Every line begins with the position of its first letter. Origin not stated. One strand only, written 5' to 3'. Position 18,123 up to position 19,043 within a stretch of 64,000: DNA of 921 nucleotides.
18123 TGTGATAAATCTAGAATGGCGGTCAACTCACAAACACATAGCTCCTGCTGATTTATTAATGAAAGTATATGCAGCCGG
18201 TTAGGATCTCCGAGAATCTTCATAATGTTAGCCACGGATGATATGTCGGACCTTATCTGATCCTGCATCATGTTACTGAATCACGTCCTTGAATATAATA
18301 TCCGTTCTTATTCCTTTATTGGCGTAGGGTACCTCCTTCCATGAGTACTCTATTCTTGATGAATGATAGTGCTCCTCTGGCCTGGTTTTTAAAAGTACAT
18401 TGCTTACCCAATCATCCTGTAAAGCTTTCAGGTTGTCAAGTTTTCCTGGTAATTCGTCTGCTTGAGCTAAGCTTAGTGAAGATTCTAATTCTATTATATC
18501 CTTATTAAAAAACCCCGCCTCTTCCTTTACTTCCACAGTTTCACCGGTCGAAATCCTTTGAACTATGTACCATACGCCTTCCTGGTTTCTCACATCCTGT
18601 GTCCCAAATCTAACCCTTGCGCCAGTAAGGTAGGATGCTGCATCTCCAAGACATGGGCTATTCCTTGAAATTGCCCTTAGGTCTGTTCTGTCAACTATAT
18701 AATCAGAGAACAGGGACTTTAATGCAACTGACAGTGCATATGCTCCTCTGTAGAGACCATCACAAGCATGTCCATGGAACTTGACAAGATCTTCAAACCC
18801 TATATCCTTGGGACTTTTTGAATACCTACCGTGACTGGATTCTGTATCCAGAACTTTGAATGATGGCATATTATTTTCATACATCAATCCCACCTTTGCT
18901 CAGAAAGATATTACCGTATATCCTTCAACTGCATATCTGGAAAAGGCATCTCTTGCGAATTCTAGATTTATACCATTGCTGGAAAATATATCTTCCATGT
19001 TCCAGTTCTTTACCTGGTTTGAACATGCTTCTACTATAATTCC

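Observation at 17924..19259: dsrE-fmdE-arsR operon converging on the SQR-like pair: possible sulfur-arsenic (thioarsenic) module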

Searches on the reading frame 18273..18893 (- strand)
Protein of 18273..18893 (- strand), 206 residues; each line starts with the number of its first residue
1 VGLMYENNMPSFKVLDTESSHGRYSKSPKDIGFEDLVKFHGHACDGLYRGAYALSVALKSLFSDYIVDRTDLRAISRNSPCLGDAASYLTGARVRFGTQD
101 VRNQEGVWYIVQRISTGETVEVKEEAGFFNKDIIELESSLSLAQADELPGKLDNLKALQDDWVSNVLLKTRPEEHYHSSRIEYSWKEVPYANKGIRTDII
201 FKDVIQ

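Call 3: search_protein_families(library=pfam, proteins=[window:18273-18893:-], max_evalue=0.01)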
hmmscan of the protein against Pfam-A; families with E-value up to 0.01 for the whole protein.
window:18273-18893:- (206 aa): 1 family
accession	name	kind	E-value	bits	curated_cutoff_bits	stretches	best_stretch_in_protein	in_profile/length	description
PF02663.19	FmdE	-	7e-15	55.7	22.9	1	39-138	1-96/133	FmdE, Molybdenum formylmethanofuran dehydrogenase operon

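Call 4: search_protein_families(library=ncbifam, proteins=[window:18273-18893:-], max_evalue=0.01)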
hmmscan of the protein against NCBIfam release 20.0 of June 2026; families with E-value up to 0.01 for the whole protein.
window:18273-18893:- (206 aa): 0 families

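Call 9: find_homologous_proteins(query=window:18273-18893:-, max_evalue=0.001)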
Query window:18273-18893:- (206 aa): 169 proteins with E <= 0.001 among 292 candidates; the best 120 are listed.
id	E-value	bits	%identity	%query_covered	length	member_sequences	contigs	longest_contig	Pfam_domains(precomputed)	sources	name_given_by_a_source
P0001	1.2e-130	451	100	99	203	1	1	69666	PF02663.20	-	-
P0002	2.3e-130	450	100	99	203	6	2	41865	PF02663.20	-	-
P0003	3.0e-129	446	99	99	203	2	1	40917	PF02663.20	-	-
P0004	4.2e-129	446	99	99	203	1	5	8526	PF02663.20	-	-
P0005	7.1e-126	435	97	99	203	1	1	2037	PF02663.20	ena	-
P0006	1.5e-104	366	79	99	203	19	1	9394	PF02663.20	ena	-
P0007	1.1e-98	347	75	99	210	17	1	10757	PF02663.20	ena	-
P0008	6.6e-98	344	73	99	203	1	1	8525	PF02663.20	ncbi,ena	-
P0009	1.0e-95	337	74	99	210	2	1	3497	PF02663.20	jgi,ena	jgi:formylmethanofuran dehydrogenase subunit E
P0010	2.9e-95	336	73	99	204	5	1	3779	PF02663.20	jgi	jgi:formylmethanofuran dehydrogenase subunit E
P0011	2.9e-95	336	73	99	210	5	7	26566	PF02663.20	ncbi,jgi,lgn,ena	ncbi:MAG: formylmethanofuran dehydrogenase subunit E family protein [Thermoplasmataceae archaeon]|jg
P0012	1.1e-94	334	73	99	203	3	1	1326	PF02663.20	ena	-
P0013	2.0e-94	333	72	99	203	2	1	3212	PF02663.20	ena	-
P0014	2.2e-94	333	73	98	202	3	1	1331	PF02663.20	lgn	-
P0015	3.3e-94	332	72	99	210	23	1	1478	PF02663.20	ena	-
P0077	1.1e-69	252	58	95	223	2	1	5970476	PF02663.20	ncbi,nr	ncbi:formylmethanofuran dehydrogenase subunit E family protein [Alicyclobacillus curvatus]|nr:formyl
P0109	6.7e-61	223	52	97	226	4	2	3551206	PF02663.20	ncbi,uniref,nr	ncbi:hypothetical protein TPY_3712 [Sulfobacillus acidophilus TPY]|uniref:Formylmethanofuran dehydro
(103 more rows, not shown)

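Call 10: find_encoding_contigs(protein=P0109, flank=8000, max_places=3)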
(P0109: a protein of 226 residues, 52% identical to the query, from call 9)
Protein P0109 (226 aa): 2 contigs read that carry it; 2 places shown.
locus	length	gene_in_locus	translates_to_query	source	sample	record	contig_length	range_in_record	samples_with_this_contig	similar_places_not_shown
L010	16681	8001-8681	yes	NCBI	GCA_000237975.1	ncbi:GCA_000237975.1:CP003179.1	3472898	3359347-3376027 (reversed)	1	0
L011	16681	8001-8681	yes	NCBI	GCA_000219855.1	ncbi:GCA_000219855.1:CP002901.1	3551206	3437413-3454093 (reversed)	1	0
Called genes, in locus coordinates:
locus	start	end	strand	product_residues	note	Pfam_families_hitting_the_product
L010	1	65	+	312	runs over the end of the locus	PF02567:PhzC-PhzF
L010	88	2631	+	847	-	PF17900:Peptidase_M1_N, PF01433:Peptidase_M1, PF11838:ERAP1_C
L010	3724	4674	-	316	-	PF21931:ABM-like, PF22087:CT0912-like_C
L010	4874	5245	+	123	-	PF12840:HTH_20, PF01022:HTH_5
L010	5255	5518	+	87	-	PF02627:CMD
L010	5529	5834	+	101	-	PF06953:ArsD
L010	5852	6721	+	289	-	PF01656:CbiA, PF02374:ArsA_ATPase, PF13614:AAA_31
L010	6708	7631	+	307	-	PF01656:CbiA, PF02374:ArsA_ATPase, PF13614:AAA_31 (weak), PF02374:ArsA_ATPase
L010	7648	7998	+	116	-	-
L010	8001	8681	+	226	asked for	PF02663:FmdE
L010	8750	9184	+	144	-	PF02566:OsmC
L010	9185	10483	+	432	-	PF02040:ArsB, PF03600:CitMHS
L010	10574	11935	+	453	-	PF01266:DAO (faint), PF07992:Pyr_redox_2, PF13738:Pyr_redox_3, PF00070:Pyr_redox, PF02852:Pyr_redox_dim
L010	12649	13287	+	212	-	PF02663:FmdE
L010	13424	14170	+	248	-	PF01925:TauE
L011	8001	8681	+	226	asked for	PF02663:FmdE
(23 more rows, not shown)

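Call 11: find_encoding_contigs(protein=P0077, flank=8000, max_places=3)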
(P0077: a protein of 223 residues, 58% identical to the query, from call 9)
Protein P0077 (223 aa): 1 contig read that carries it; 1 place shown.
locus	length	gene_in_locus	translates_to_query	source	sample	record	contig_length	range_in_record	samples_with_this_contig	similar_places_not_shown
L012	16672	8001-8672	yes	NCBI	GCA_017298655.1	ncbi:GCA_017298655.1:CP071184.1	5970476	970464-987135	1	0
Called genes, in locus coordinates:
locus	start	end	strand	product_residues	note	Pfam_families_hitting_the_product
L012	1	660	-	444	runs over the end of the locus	PF00512:HisKA, PF02518:HATPase_c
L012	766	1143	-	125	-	-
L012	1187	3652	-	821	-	PF18465:Rieske_3, PF00384:Molybdopterin, PF01568:Molydop_binding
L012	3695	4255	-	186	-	PF00355:Rieske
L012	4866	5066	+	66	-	-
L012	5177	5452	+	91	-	PF02627:CMD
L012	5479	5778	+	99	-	PF06953:ArsD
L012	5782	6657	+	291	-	PF01656:CbiA, PF02374:ArsA_ATPase, PF10609:ParA (faint), PF13614:AAA_31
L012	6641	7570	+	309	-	PF02374:ArsA_ATPase, PF10609:ParA (faint), PF01656:CbiA, PF13614:AAA_31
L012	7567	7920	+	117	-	-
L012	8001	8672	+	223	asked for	PF02663:FmdE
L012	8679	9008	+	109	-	PF12840:HTH_20, PF01022:HTH_5, PF12802:MarR_2 (faint)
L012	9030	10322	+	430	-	PF02040:ArsB, PF03600:CitMHS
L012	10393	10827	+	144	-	PF01451:LMWPc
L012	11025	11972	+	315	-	PF00890:FAD_binding_2 (faint), PF01266:DAO (faint), PF03486:HI0933_like (faint), PF07992:Pyr_redox_2, PF12831:FAD_oxidored (faint), PF13450:NAD_binding_8 (weak), PF13738:Pyr_redox_3, PF00070:Pyr_redox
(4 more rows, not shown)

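Call 16: search_solved_structures(query=A1, max_evalue=0.01, show_alignments=2)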
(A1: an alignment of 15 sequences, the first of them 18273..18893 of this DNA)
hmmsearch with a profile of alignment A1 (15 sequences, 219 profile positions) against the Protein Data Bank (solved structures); distinct sequences matched with E-value up to 0.01: 0.

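Call 17: find_related_loci(query=A1, collection=genome_contigs, flank=10000)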
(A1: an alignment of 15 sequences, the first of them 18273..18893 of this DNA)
Query A1 (206 aa) in genome_contigs; peptide patterns used: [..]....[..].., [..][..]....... (x = any residue, [..] = any of these).
130 stretches matched a pattern; 78 encode a relative of the query (tblastn E <= 1e-3); 78 distinct loci.
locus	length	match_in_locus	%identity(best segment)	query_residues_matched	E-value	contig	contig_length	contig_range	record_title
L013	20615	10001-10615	80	2-206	1e-113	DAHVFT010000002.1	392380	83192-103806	MAG TPA_asm: Thermoplasmatales archaeon isolate clean295 NODE_2_length_392380_cov_243.081127, whole genome shotgun seque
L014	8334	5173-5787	73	2-206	1e-104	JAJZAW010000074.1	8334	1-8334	MAG: Thermoplasmata archaeon isolate HSP1.bin41 NODE_5774_length_8334_cov_1.534666, whole genome shotgun sequence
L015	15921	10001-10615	74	2-206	8e-104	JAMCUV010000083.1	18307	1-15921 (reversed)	MAG: Thermoplasmatota archaeon isolate FK_Sedi_A_Bin.113 NODE_7090_length_18307_cov_44.3975, whole genome shotgun sequen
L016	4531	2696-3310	74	2-206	2e-103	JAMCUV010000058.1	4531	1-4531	MAG: Thermoplasmatota archaeon isolate FK_Sedi_A_Bin.113 NODE_55107_length_4531_cov_73.8806, whole genome shotgun sequen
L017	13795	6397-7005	73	4-206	4e-102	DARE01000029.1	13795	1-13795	MAG TPA_asm: Thermoplasmatales archaeon UBA447 UBA447_contig_353, whole genome shotgun sequence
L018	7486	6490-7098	74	4-206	1e-101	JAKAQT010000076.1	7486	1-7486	MAG: Thermoplasmata archaeon isolate YF2.bin89 NODE_11213_length_7486_cov_2.580106, whole genome shotgun sequence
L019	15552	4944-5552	73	4-206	5e-101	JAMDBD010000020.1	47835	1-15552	MAG: Thermoplasmatota archaeon isolate FK_Sedi_B_Bin.224 NODE_1896_length_47835_cov_14.2401, whole genome shotgun sequen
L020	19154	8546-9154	72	4-206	6e-101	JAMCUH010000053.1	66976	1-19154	MAG: Thermoplasmatota archaeon isolate FK_Sedi_A_Bin.135 NODE_674_length_66976_cov_16.2185, whole genome shotgun sequenc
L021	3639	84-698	70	2-206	5e-100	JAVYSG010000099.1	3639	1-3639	MAG: Thermoplasmataceae archaeon isolate DRTY-16_202007_bins_50 DRTY-16_202007_bins_50_scaffold_104, whole genome shotgu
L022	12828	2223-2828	67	4-205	5e-95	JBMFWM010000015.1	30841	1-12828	MAG: Thermoplasmata archaeon isolate KM4364-18 NODE_717_length_30841_cov_15.215195, whole genome shotgun sequence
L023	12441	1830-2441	67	3-206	2e-93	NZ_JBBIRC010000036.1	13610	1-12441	MAG: Ferroplasma sp. isolate PFF170222_bin_340 NODE_425_length_13610_cov_98.2094, whole genome shotgun sequence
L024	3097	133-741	67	3-205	4e-95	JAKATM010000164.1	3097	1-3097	MAG: Thermoplasmata archaeon isolate YP2.bin63 NODE_31904_length_3097_cov_1.806397, whole genome shotgun sequence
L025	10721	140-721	71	12-205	6e-93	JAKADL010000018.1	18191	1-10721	MAG: Thermoplasmata archaeon isolate WH5.bin18 NODE_1705_length_18191_cov_4.077945, whole genome shotgun sequence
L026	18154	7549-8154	68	4-205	2e-92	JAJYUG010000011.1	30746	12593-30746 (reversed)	MAG: Thermoplasmata archaeon isolate DX4.bin16 NODE_523_length_30746_cov_27.102028, whole genome shotgun sequence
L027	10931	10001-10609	67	3-205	2e-92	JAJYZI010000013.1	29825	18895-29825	MAG: Thermoplasmata archaeon isolate FK5.bin124 NODE_1711_length_29825_cov_23.193043, whole genome shotgun sequence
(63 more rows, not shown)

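Call 28: search_solved_structures(query=window:18273-18893:-, max_evalue=10, show_alignments=3)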
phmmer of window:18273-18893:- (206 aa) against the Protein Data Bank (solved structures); distinct sequences matched with E-value up to 10: 4.
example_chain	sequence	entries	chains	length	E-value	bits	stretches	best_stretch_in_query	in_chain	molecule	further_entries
7yjw_A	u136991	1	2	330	0.6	12.9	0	142-176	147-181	Membrane protein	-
7f76_A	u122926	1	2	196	0.68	12.7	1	129-176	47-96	FMN-dependent NADPH-quinone reductase (azoR)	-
2coe_A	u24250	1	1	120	1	12.1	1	24-122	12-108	deoxynucleotidyltransferase, terminal variant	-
3d00_A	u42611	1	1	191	1.1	12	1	34-93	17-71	Tungsten formylmethanofuran dehydrogenase subunit E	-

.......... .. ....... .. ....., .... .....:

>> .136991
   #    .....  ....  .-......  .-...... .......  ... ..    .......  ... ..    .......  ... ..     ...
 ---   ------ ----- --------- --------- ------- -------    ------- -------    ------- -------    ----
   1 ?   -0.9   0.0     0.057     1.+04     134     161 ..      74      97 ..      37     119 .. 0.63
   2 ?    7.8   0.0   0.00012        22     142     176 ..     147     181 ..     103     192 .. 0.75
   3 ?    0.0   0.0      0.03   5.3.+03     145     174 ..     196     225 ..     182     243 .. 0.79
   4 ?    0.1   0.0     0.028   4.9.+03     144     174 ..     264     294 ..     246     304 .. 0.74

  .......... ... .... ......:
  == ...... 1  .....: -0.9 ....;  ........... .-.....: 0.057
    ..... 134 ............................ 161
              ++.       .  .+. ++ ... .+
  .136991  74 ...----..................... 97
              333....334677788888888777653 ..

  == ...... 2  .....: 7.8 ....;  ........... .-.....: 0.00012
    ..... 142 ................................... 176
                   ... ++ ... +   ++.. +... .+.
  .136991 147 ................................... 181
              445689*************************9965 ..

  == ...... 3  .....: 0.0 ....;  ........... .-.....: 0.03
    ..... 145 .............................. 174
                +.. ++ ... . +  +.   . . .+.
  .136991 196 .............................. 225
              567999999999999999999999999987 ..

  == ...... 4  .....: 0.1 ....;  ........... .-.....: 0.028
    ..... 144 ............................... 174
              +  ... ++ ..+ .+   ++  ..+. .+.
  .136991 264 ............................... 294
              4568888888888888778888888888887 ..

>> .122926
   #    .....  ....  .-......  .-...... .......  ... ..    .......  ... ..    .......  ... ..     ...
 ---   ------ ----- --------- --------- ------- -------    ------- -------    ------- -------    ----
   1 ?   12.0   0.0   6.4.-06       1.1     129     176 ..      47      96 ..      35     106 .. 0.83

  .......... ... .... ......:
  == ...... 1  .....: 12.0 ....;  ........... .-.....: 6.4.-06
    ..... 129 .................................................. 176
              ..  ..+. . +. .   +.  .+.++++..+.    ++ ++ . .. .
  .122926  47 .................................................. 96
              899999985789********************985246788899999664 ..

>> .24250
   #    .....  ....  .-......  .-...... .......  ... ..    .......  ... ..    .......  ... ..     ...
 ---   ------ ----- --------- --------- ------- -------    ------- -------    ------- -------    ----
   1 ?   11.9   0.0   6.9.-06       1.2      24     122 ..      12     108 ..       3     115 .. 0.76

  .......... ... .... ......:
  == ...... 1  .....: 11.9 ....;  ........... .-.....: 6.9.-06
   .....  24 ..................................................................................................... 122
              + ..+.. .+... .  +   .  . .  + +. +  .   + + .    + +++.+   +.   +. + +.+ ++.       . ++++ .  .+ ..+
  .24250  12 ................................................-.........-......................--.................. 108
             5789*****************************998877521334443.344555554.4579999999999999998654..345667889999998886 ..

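Call 53: predict_structure(alignment_id=A2)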
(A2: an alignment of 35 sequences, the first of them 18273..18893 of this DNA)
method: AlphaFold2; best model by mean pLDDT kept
length: 206 residues; sequences in the alignment: 35
mean_pLDDT: 93.8   pTM: 0.90
mean pLDDT of the five models: 93.8, 93.4, 92.2, 91.9, 91.4
residues with pLDDT >= 90: 173; 70-90: 25; 50-70: 3; < 50: 5
segments of 3 or more residues with pLDDT < 50: 1-5
pLDDT, mean of each block of 10 residues (from residue 1): 59 93 92 98 98 98 96 98 98 96 96 98 98 96 97 98 97 98 94 87 81
secondary structure, 60 per line:
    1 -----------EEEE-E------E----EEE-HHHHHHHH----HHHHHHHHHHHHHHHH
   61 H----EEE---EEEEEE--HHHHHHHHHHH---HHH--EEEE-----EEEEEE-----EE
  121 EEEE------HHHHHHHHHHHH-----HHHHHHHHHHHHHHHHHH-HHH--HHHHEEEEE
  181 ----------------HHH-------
elements in order: E12-15 E29-31 H33-40 H45-61 E66-68 E72-77 H80-90 E99-102 E108-113 E119-124 H131-142 H148-165 H172-175 E176-180

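Call 57: fold_search(model_id=the predicted structure, library=pdb)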
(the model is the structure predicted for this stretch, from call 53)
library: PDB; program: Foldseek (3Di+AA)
matches with E <= 10: 120; with E <= 0.001: 4
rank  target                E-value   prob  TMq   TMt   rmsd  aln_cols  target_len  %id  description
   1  3d00                  1.2e-06  1.00  0.44  0.49   5.6       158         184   18  Crystal structure of a tungsten formylmethanofuran dehydrogenase subunit e (fmde)-like protein (syn_00638) from syntroph (released 2008-05-20)
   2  2glz_A                9.3e-06  1.00  0.49  0.65   4.5       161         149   15  Crystal structure of a formylmethanofuran dehydrogenase subunit e-like protein (dhaf_2992) from desulfitobacterium haf (released 2006-04-18)
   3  2gvi                  9.8e-06  1.00  0.50  0.51   5.9       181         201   21  Crystal structure of a putative formylmethanofuran dehydrogenase subunit e (ta1109) from thermoplasma acidophilum at 1.8 (released 2006-06-13)
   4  2glz_B                1.4e-05  1.00  0.51  0.67   4.4       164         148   15  Crystal structure of a formylmethanofuran dehydrogenase subunit e-like protein (dhaf_2992) from desulfitobacterium haf (released 2006-04-18)
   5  2p0l                  2.1e+00  0.02  0.13  0.11  14.1       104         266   15  Crystal structure of a Lipoate-protein ligase A (released 2007-03-20)
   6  7vva_C                2.2e+00  0.04  0.13  0.09  12.1       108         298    4  Pseudouridine bound structure of Pseudouridine kinase (PUKI) from Escherichia coli strain B (released 2022-04-06)
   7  1ml5_Z                2.5e+00  0.02  0.13  0.08  21.8       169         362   14  Structure of the E. coli ribosomal termination complex with release factor 2 (released 2003-01-14)
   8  4cyj_D                2.5e+00  0.02  0.10  0.06  13.3        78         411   10  Chaetomium thermophilum Pan2:Pan3 complex (released 2014-06-11)
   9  7atu_B                3.0e+00  0.05  0.10  0.07   9.2        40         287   20  The LIMK1 Kinase Domain Bound To LIJTF500025 (released 2020-12-23)
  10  6gue_A                3.2e+00  0.06  0.08  0.06   8.7        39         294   28  CDK2/CyclinA in complex with AZD5438 (released 2018-12-05)
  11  4kbc_A                3.2e+00  0.03  0.10  0.08   9.4        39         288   26  CK1d in complex with {4-[3-(4-FLUOROPHENYL)-1H-PYRAZOL-4-YL]PYRIDIN-2-YL}METHANOL inhibitor (released 2013-09-18)
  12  4eok_A                3.9e+00  0.03  0.08  0.06   8.6        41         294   32  Thr 160 phosphorylated CDK2 H84S, Q85M, K89D - human cyclin A3 complex with the inhibitor NU6102 (released 2013-02-06)
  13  7vtg_D                3.9e+00  0.02  0.14  0.10  11.9       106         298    9  Pseudouridine bound structure of Pseudouridine kinase (PUKI) S30A mutant from Escherichia coli strain B (released 2022-04-06)
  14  4eon_A                4.1e+00  0.04  0.09  0.06   8.5        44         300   27  Thr 160 phosphorylated CDK2 H84S, Q85M, Q131E - human cyclin A3 complex with the inhibitor RO3306 (released 2013-02-06)
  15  7vva_B                4.1e+00  0.02  0.13  0.10  13.0       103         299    8  Pseudouridine bound structure of Pseudouridine kinase (PUKI) from Escherichia coli strain B (released 2022-04-06)
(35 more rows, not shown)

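Call 80: search_protein_representatives(alignment_id=A2)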
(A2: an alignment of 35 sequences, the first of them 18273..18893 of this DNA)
Query: 35 sequences, 231 profile positions. Proteins with E-value up to 0.001 (for the whole library): 487; up to 1e-10: 169; up to 1e-30: 70. The best 150 are listed.
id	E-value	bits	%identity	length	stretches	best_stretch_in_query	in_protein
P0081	2.1e-84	298.7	-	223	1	18-229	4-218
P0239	7.1e-84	297.0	-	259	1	13-229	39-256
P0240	1.8e-79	282.5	-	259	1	16-227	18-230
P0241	1.9e-76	272.7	-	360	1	18-229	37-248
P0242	7.8e-69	247.8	-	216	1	14-157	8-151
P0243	5.2e-65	235.3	-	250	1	27-227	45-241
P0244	1.1e-63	230.9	-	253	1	13-229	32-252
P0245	1.6e-62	227.1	-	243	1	18-229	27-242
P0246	6.5e-61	221.9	-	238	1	26-172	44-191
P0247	1.3e-59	217.7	-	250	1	17-223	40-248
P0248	1.6e-59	217.3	-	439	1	34-230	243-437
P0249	2.5e-59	216.7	-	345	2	18-160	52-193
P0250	1.3e-58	214.3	-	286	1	18-229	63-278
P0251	2.9e-58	213.2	-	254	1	20-228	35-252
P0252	2.4e-57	210.2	-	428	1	30-229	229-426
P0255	4.5e-56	206.0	-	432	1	30-227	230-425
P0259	1.9e-54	200.7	-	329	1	33-230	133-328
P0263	1.1e-52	195.0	-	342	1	24-228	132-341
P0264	1.9e-52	194.2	-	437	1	17-228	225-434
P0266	4.1e-52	193.1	-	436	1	31-229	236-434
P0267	9.2e-52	191.9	-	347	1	12-229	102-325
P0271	3.7e-49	183.4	-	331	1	34-228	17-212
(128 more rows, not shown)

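Call 81: search_protein_families(library=pfam, proteins=[P0248, P0252, P0255, P0264, P0266, P0241, P0259, P0263, P0267, P0271], max_evalue=0.01)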
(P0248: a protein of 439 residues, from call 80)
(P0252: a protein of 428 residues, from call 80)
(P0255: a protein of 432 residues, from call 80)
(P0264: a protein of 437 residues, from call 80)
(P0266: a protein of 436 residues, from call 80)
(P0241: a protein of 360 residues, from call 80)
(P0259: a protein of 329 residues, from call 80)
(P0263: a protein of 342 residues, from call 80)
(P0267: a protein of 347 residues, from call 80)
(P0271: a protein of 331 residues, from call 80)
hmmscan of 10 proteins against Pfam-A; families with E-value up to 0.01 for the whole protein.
P0248 (439 aa): 2 families
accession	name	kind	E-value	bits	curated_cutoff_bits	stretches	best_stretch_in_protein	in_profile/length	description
PF02663.19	FmdE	-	1.4e-18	67.7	22.9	1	272-406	1-132/133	FmdE, Molybdenum formylmethanofuran dehydrogenase operon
PF03306.18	AAL_decarboxy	-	2.2e-16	60.3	25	1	58-227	30-190/219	Alpha-acetolactate decarboxylase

P0252 (428 aa): 1 family
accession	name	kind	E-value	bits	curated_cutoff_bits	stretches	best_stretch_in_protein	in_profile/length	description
PF02663.19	FmdE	-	6.8e-16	59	22.9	1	262-396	1-132/133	FmdE, Molybdenum formylmethanofuran dehydrogenase operon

P0255 (432 aa): 2 families
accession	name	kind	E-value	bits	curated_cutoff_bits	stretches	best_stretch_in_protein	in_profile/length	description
PF03306.18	AAL_decarboxy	-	7.7e-18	65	25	1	32-219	12-189/219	Alpha-acetolactate decarboxylase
PF02663.19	FmdE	-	6e-15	55.9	22.9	1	263-397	1-132/133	FmdE, Molybdenum formylmethanofuran dehydrogenase operon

P0264 (437 aa): 2 families
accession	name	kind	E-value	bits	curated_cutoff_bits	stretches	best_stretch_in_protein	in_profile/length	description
PF03306.18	AAL_decarboxy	-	2.4e-19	70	25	1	59-233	35-198/219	Alpha-acetolactate decarboxylase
PF02663.19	FmdE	-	5e-13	49.7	22.9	1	271-405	1-132/133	FmdE, Molybdenum formylmethanofuran dehydrogenase operon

P0266 (436 aa): 2 families
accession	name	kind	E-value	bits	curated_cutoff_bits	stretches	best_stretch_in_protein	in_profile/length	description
PF03306.18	AAL_decarboxy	-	1.3e-12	48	25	1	39-227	10-190/219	Alpha-acetolactate decarboxylase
PF02663.19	FmdE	-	1.7e-12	48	22.9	1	269-394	1-123/133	FmdE, Molybdenum formylmethanofuran dehydrogenase operon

P0241 (360 aa): 4 families
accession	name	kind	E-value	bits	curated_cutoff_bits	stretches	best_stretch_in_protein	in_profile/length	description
PF02663.19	FmdE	-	3e-15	56.9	22.9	1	83-217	1-132/133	FmdE, Molybdenum formylmethanofuran dehydrogenase operon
PF00085.26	Thioredoxin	-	6e-14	52.3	23.5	1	259-339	18-97/103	Thioredoxin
PF13098.12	Thioredoxin_2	-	5e-08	33.7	27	1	259-338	5-99/104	Thioredoxin-like domain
PF13905.12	Thioredoxin_8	-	0.00047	20.9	27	1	262-300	4-44/94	Thioredoxin-like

P0259 (329 aa): 3 families
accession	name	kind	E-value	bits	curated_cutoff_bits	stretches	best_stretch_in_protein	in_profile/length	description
PF00581.25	Rhodanese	-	2.7e-14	53.9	22.2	1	39-122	10-101/102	Rhodanese-like domain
PF02663.19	FmdE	-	3e-12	47.2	22.9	1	163-298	1-133/133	FmdE, Molybdenum formylmethanofuran dehydrogenase operon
PF19092.6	DUF5780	-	0.0019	18.8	28.2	1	100-130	4-34/109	Family of unknown function (DUF5780)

P0263 (342 aa): 6 families
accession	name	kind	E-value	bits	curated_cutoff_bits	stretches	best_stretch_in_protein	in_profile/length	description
PF02663.19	FmdE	-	2.1e-18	67.1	22.9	1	174-312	2-132/133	FmdE, Molybdenum formylmethanofuran dehydrogenase operon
PF13899.12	Thioredoxin_7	-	1.5e-09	38.3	27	1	22-101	3-83/83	Thioredoxin-like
PF13098.12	Thioredoxin_2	-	6.6e-07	30.1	27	1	32-122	1-103/104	Thioredoxin-like domain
PF03190.21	Thioredox_DsbH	-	7.2e-07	29.7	27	1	19-93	20-92/163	Protein of unknown function, DUF255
PF00085.26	Thioredoxin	-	3.8e-05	24.1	23.5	1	31-121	14-99/103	Thioredoxin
PF21021.3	FAF1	-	0.0032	17.7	27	1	23-83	23-83/146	Fas-associated factor 1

P0267 (347 aa): 1 family
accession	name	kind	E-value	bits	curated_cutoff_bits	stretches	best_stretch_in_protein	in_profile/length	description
PF02663.19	FmdE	-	4.7e-15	56.3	22.9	1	155-293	1-131/133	FmdE, Molybdenum formylmethanofuran dehydrogenase operon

P0271 (331 aa): 2 families
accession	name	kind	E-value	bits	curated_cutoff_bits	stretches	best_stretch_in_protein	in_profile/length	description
PF00581.25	Rhodanese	-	1.2e-12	48.6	22.2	1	236-323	8-101/102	Rhodanese-like domain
PF02663.19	FmdE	-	2.7e-11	44.1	22.9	1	46-178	1-130/133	FmdE, Molybdenum formylmethanofuran dehydrogenase operon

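Call 83: find_homologous_proteins(query=P0259, max_evalue=1e-10)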
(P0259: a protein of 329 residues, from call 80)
Query P0259 (329 aa): 1111 proteins with E <= 1e-10 among 2912 candidates; the best 120 are listed.
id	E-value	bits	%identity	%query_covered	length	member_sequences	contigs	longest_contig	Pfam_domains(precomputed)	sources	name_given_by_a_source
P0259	3.5e-219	744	100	100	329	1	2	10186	PF00581.26,PF02663.20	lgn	-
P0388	3.6e-120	419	60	91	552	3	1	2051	PF03306.19,PF00581.26,PF02663.20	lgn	-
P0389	7.8e-100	352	78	60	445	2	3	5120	PF03306.19,PF02663.20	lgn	-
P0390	3.5e-93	330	74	59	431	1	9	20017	PF03306.19,PF02663.20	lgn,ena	-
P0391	1.0e-90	322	69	61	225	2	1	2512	PF02663.20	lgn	-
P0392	5.9e-89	316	70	58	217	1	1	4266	PF02663.20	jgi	jgi:acetolactate decarboxylase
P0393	1.2e-88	315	70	58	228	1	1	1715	PF02663.20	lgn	-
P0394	4.6e-88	314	70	58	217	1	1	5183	PF02663.20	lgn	-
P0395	4.0e-87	310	68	58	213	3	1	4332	PF02663.20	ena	-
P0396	4.0e-87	310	61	59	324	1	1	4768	PF00581.26,PF02663.20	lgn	-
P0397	2.9e-85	304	67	58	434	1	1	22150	PF03306.19,PF02663.20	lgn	-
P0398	3.5e-85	304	67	58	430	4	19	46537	PF03306.19,PF02663.20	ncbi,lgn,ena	-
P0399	5.3e-85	303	69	59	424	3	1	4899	PF02663.20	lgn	-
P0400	8.3e-85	303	66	58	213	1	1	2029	PF02663.20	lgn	-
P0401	1.1e-84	302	66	59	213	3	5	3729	PF02663.20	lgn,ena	-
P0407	1.8e-83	298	65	58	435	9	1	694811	PF03306.19,PF02663.20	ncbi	-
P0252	2.2e-79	285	63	59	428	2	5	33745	PF02663.20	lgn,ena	-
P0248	1.2e-77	279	60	63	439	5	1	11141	PF03306.19,PF02663.20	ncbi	ncbi:MAG: FmdE family protein [Muriicola sp.]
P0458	1.9e-77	279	55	59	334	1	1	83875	PF00581.26,PF02663.20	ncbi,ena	-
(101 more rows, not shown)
